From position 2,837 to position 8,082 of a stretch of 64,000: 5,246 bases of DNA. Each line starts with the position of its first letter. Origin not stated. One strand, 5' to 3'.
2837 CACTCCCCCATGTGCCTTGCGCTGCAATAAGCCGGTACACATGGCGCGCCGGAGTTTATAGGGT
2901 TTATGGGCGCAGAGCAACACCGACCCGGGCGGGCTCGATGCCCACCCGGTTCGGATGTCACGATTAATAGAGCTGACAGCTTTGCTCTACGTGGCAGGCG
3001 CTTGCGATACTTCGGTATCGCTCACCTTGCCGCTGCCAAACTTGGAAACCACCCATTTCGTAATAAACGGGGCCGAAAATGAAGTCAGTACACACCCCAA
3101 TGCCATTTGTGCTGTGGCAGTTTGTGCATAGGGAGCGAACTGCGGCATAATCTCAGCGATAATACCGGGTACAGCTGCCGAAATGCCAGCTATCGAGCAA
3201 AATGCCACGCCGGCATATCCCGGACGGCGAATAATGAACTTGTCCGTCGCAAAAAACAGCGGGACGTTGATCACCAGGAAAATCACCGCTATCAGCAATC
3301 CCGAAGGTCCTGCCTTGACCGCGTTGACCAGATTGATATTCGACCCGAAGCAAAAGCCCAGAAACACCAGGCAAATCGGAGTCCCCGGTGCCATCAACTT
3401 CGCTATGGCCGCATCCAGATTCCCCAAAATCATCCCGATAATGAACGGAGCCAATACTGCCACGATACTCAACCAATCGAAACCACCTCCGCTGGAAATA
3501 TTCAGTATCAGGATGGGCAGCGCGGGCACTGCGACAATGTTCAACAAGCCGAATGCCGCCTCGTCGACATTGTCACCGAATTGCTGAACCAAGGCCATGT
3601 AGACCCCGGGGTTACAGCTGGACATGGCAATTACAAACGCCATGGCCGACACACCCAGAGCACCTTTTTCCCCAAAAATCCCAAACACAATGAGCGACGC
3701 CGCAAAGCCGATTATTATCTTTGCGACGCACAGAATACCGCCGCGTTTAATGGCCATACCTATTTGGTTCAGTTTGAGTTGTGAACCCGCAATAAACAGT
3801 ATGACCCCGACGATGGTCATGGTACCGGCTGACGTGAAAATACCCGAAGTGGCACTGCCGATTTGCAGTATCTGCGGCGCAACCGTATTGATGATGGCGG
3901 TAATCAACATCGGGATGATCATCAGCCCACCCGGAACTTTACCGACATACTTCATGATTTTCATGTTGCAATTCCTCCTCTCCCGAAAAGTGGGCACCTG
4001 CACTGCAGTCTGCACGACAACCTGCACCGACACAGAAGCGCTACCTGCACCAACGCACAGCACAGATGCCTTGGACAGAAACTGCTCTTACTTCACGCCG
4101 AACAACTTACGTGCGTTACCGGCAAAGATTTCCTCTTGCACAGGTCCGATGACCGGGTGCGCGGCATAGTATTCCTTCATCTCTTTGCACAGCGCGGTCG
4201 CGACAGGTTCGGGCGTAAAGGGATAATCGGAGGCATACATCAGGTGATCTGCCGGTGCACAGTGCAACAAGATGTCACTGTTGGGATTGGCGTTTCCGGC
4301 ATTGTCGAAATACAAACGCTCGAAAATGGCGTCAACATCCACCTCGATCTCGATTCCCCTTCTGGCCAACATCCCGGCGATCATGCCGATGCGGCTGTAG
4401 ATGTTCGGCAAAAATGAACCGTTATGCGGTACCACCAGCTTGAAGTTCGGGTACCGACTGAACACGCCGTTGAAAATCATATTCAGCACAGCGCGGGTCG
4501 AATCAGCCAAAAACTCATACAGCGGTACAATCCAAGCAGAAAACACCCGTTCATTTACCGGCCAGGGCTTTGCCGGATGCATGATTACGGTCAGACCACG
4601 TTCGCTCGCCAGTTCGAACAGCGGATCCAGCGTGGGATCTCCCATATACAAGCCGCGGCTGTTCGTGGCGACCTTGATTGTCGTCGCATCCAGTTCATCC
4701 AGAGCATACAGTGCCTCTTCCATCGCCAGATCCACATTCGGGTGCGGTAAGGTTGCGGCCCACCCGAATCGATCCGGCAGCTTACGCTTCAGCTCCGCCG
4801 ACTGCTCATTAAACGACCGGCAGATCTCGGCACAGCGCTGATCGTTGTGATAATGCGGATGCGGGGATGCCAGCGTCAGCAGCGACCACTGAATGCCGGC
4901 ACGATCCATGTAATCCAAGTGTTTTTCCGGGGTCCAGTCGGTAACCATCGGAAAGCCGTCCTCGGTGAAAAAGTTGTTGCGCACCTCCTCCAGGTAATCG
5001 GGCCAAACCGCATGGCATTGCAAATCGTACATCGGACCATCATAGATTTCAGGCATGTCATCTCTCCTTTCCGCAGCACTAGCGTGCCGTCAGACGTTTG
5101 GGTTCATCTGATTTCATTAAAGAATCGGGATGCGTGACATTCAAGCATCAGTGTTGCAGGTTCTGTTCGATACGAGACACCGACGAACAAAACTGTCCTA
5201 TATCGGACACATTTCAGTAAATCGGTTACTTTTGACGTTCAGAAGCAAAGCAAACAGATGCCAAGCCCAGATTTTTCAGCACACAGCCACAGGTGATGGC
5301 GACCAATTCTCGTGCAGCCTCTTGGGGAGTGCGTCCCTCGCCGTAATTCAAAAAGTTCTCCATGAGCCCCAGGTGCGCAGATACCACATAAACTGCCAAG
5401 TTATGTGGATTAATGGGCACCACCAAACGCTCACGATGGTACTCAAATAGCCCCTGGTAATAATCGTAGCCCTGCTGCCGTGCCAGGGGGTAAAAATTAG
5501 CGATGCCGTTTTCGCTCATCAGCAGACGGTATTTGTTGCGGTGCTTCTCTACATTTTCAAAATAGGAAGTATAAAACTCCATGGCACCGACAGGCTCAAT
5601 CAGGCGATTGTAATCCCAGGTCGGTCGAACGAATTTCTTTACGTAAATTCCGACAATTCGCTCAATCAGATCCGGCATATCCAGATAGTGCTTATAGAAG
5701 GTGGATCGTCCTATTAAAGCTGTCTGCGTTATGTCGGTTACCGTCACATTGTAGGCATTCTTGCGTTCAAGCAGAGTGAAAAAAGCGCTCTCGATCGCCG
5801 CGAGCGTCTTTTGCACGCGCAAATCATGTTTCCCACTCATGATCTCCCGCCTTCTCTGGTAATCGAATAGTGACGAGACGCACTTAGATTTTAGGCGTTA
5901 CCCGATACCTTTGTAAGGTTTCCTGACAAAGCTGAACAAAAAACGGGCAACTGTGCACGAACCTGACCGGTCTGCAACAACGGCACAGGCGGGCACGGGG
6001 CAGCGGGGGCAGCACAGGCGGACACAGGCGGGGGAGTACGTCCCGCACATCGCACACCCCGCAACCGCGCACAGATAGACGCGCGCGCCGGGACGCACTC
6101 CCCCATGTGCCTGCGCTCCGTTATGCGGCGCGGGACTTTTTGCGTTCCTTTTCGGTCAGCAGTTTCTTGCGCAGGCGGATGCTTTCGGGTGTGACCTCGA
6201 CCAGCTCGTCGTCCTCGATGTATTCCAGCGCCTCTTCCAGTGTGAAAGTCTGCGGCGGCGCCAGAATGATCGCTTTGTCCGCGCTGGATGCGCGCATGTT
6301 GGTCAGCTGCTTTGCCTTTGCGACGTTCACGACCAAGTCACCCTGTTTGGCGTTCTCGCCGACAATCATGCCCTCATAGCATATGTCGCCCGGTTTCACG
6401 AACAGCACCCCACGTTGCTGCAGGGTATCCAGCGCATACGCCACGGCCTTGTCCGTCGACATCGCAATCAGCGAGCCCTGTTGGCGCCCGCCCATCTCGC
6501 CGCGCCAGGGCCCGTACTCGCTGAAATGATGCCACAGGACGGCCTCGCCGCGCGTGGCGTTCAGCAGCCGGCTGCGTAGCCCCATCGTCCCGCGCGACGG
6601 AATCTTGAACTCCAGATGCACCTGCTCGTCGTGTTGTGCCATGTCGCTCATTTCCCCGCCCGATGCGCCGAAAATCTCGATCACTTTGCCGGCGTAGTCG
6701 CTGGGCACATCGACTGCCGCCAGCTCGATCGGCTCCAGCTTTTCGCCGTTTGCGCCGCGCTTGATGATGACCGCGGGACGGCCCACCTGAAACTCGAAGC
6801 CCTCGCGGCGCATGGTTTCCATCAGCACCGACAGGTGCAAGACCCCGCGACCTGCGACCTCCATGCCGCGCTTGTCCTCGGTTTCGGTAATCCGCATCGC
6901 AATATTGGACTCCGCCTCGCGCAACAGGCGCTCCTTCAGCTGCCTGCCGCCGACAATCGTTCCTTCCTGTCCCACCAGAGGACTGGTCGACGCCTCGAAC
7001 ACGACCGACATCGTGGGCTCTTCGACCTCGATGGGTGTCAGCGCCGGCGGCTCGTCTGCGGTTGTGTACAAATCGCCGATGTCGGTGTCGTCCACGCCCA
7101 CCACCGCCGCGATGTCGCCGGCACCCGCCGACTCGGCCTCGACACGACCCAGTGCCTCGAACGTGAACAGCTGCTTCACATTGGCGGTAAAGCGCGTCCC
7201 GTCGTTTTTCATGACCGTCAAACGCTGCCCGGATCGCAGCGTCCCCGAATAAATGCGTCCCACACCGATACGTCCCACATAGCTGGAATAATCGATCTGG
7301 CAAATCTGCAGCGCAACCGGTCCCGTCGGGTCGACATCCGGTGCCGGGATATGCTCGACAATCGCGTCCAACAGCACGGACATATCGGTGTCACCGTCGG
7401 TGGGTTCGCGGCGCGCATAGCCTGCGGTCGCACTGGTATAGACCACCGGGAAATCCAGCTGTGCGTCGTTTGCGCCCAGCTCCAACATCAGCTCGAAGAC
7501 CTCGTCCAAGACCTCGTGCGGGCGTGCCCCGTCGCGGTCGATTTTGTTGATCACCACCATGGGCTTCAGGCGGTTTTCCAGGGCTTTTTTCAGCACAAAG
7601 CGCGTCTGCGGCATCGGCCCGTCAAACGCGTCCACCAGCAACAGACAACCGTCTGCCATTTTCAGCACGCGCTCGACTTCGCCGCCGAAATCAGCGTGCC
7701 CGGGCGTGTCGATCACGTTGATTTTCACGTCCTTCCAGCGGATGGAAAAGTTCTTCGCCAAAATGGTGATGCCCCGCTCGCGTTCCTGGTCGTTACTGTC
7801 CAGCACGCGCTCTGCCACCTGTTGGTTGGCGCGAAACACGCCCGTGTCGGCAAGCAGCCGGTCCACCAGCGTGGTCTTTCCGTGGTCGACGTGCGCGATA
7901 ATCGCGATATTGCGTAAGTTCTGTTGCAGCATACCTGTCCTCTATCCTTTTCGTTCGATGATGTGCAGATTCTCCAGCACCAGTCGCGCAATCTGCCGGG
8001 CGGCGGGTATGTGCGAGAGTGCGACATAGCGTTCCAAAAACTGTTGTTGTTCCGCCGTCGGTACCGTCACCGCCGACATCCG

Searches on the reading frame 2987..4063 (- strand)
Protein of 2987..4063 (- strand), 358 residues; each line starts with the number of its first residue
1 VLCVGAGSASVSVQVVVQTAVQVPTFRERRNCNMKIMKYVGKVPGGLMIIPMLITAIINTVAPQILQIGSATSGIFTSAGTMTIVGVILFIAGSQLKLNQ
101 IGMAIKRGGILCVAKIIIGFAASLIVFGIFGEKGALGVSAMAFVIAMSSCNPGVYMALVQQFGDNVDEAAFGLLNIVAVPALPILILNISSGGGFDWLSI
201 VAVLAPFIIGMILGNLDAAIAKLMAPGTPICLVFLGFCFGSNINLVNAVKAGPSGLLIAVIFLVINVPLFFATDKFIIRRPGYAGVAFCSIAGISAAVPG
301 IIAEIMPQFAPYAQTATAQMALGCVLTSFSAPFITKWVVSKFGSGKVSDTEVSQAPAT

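Call 39: search_protein_families(library=pfam, proteins=[window:2987-4063:-])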
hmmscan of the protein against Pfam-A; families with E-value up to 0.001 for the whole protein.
window:2987-4063:- (358 aa): 1 family
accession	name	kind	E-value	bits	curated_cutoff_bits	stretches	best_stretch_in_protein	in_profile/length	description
PF03812.18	KdgT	-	5.8e-94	315.3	25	1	36-339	1-303/305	2-keto-3-deoxygluconate permease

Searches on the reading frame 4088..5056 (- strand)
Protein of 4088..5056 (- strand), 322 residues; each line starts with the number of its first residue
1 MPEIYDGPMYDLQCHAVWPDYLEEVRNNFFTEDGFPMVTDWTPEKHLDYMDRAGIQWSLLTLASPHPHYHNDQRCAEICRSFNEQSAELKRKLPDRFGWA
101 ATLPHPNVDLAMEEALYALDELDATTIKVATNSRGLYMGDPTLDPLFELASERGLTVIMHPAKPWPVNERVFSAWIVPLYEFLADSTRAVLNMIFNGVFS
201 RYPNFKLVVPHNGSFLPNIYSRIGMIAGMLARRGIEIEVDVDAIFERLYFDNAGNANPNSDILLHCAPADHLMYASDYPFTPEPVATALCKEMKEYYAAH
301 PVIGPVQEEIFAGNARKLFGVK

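Call 39: search_protein_families(library=pfam, proteins=[window:4088-5056:-])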
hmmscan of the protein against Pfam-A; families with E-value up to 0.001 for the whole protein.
window:4088-5056:- (322 aa): 1 family
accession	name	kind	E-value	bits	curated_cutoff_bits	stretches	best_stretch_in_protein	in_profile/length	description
PF04909.20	Amidohydro_2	-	1.7e-26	94.1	26.4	1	41-320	19-288/289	Amidohydrolase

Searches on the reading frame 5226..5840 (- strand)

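Call 39: search_protein_families(library=pfam, proteins=[window:5226-5840:-])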
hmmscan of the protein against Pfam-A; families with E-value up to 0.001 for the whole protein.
window:5226-5840:- (204 aa): 1 family
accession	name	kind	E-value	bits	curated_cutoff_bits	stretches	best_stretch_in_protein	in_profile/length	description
PF14278.11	TetR_C_8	-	1e-05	26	26.1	1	88-182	5-100/103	Transcriptional regulator C-terminal region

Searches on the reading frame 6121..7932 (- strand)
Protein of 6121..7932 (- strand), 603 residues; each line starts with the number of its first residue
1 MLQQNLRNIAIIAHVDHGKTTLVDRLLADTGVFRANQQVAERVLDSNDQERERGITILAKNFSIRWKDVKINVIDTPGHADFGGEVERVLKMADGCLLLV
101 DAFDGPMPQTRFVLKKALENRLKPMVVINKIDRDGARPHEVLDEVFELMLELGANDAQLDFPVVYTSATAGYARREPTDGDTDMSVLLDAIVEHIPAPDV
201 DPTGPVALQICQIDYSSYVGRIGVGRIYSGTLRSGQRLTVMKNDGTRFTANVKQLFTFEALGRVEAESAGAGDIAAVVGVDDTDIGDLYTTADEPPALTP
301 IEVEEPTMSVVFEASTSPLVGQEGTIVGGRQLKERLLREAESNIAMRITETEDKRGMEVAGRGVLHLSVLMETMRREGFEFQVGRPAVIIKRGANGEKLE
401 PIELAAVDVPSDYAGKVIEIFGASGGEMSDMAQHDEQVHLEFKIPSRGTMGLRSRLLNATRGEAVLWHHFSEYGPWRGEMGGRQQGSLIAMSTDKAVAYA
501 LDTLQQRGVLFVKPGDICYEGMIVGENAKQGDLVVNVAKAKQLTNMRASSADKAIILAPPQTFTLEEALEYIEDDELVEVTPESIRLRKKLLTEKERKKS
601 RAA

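Call 39: search_protein_families(library=pfam, proteins=[window:6121-7932:-])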
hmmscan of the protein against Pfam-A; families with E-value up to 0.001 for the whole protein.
window:6121-7932:- (603 aa): 6 families
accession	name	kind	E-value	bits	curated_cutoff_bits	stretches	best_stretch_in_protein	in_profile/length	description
PF00009.33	GTP_EFTU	-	2.9e-58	197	26.5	1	5-196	2-187/188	Elongation factor Tu GTP binding domain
PF21018.2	BipA_C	-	3.9e-46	155.8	23.8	1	485-593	1-109/110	TypA/BipA C-terminal domain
PF00679.30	EFG_C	-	5.2e-19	68.5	27.9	1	398-479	2-84/89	Elongation factor G C-terminus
PF03144.31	GTP_EFTU_D2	-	4.2e-13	49.9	30.3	1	220-288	1-71/73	Elongation factor Tu domain 2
PF22042.2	EF-G_D2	-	2.3e-08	34.5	27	1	211-287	7-79/84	Elongation factor G domain 2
PF01926.29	MMR_HSR1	-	2.6e-06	27.9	21.9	1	9-130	2-113/113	50S ribosome-binding GTPase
